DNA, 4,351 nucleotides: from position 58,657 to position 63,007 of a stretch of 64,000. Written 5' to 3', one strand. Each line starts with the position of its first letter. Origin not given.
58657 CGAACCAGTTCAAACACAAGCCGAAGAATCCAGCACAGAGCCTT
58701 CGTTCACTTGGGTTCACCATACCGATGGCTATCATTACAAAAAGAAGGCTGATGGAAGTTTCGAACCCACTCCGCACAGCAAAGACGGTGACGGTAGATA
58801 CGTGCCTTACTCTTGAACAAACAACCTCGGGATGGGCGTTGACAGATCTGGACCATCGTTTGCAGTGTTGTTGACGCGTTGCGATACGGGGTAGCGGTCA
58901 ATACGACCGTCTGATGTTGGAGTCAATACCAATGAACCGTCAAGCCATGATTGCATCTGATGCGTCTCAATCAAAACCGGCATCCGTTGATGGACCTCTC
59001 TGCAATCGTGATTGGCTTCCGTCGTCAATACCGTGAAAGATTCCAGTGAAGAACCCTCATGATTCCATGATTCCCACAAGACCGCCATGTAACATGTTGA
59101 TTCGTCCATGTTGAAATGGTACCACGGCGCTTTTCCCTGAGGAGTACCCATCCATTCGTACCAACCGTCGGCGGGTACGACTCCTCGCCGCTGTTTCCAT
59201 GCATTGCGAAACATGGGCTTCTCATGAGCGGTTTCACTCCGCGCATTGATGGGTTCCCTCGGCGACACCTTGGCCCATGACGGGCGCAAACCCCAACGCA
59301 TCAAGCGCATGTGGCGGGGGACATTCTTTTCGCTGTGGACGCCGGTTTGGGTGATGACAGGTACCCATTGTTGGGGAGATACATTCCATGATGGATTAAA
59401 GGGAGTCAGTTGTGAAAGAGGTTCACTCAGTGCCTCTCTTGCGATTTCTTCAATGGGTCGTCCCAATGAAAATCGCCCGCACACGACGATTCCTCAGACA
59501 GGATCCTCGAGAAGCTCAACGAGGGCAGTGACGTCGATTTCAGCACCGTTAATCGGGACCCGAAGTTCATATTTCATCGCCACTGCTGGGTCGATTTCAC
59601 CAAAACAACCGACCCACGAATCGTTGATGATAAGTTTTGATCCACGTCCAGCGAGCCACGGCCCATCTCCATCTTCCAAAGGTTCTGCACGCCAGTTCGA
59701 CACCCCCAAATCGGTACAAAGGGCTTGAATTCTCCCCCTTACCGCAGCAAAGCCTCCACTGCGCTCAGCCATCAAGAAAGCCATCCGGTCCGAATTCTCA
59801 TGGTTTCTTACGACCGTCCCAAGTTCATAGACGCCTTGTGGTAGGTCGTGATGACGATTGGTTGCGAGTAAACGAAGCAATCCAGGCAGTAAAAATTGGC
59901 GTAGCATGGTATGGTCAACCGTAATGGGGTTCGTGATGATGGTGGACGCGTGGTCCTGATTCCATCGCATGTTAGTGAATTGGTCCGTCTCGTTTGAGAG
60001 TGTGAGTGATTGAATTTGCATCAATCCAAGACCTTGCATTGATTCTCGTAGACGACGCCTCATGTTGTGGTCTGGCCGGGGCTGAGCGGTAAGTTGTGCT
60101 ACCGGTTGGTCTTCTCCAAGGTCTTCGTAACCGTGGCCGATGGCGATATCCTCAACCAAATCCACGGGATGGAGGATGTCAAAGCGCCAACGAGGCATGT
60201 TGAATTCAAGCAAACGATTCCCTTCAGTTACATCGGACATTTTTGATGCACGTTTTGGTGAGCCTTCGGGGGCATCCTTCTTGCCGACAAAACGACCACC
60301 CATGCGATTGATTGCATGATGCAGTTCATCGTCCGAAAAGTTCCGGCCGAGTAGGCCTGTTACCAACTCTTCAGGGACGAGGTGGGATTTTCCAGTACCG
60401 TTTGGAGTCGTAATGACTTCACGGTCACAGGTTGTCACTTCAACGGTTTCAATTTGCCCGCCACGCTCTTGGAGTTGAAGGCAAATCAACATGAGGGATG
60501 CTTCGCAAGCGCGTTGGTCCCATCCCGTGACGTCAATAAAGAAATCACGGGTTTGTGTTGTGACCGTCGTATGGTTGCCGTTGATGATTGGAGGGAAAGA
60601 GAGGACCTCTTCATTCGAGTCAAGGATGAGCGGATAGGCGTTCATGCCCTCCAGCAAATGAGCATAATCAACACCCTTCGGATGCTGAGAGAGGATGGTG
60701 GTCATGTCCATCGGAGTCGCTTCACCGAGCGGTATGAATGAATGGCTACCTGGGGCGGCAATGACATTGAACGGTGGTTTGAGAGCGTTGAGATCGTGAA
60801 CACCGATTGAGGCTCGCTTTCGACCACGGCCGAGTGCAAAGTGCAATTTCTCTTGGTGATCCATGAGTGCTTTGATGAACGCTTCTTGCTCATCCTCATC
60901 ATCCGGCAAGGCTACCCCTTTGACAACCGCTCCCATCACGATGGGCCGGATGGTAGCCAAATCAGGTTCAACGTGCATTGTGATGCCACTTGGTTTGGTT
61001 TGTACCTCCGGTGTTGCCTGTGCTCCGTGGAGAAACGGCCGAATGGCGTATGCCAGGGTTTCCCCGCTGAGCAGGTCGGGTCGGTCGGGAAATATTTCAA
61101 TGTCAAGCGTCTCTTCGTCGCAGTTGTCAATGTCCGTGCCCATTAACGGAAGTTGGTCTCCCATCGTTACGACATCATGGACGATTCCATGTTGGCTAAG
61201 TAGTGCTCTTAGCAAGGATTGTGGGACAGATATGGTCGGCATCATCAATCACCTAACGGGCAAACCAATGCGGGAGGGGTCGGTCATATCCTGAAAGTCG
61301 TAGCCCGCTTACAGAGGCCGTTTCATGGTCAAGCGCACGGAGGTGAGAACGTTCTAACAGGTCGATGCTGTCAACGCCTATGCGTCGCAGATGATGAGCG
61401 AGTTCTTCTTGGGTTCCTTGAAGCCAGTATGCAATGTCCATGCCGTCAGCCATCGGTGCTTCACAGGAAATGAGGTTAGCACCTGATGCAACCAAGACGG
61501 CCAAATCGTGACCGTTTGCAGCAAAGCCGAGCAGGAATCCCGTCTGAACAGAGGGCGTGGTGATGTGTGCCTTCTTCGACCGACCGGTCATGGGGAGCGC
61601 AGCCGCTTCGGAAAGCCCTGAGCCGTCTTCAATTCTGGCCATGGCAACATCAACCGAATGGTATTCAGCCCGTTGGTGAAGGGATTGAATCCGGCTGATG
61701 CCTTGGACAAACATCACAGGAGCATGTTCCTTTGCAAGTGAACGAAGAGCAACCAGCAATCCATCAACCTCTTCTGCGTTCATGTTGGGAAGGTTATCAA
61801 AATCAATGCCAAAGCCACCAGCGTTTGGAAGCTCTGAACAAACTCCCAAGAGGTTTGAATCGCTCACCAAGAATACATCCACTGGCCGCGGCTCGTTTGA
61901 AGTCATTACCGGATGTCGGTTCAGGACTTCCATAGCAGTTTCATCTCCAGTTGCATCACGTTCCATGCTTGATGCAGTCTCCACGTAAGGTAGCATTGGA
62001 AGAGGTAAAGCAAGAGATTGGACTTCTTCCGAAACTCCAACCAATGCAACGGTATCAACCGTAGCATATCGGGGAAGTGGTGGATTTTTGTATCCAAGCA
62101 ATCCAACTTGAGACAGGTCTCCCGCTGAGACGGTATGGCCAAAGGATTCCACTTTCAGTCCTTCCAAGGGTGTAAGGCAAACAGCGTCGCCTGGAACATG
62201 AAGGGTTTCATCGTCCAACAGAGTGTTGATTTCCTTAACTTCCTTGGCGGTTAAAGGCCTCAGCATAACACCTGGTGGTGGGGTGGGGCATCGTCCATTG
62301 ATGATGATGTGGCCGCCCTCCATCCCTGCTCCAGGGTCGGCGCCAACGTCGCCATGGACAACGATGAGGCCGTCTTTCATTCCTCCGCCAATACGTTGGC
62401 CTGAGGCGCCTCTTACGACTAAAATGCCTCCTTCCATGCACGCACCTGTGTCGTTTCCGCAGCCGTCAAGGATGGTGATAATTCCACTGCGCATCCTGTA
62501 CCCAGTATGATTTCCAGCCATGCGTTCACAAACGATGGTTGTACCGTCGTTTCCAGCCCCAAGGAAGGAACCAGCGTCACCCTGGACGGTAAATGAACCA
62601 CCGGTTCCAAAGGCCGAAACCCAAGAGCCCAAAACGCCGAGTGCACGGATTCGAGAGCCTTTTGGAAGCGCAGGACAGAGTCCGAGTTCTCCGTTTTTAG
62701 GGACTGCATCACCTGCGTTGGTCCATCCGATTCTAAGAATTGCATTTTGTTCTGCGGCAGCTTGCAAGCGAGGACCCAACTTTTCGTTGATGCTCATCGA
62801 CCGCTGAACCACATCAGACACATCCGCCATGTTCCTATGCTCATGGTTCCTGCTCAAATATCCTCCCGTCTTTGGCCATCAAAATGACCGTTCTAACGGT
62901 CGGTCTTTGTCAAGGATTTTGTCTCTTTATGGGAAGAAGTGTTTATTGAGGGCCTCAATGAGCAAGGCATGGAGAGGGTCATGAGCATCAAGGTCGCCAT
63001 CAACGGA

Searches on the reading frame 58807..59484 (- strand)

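Call 6: search_protein_families(library=pfam, proteins=[window:58807-59484:-], max_evalue=0.01)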
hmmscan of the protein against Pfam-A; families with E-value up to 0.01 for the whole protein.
window:58807-59484:- (225 aa): 1 family
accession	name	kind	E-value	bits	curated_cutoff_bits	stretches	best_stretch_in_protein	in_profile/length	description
PF02586.19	SRAP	-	3.1e-60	203.8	27.1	1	1-206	1-213/214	SOS response associated peptidase (SRAP)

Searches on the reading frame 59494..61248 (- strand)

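Call 6: search_protein_families(library=pfam, proteins=[window:59494-61248:-], max_evalue=0.01)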
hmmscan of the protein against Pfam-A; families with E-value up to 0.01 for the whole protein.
window:59494-61248:- (584 aa): 3 families
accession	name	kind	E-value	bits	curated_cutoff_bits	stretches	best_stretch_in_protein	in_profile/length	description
PF17759.6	tRNA_synthFbeta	-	5.4e-30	104.9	22.4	1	382-573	6-214/214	Phenylalanyl tRNA synthetase beta chain CLM domain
PF03484.21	B5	-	2.4e-12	47.3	28.6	1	294-374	6-67/67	tRNA synthetase B5 domain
PF03483.22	B3_4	-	1.1e-09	38.5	29.3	1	125-247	35-131/174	B3/4 domain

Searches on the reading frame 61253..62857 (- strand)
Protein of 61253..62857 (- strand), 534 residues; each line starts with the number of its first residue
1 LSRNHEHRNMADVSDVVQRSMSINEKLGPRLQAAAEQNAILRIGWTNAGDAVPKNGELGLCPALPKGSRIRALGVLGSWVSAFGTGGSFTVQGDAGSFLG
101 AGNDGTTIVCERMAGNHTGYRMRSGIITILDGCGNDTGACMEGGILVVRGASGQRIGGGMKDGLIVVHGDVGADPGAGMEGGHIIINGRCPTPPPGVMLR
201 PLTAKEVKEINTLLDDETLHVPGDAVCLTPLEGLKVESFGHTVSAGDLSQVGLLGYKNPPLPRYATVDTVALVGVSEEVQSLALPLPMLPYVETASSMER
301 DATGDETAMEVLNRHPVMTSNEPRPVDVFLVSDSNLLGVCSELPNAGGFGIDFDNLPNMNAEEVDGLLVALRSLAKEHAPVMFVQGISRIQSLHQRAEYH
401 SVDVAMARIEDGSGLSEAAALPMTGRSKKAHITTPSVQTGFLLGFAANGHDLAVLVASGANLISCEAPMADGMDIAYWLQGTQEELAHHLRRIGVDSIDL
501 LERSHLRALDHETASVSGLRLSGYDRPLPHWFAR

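Call 6: search_protein_families(library=pfam, proteins=[window:61253-62857:-], max_evalue=0.01)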
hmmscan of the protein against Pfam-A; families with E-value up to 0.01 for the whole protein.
window:61253-62857:- (534 aa): 1 family
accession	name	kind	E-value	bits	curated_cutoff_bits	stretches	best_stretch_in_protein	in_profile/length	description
PF01493.24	GXGXG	-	2e-07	31.2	32.5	1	69-186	33-162/190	GXGXG motif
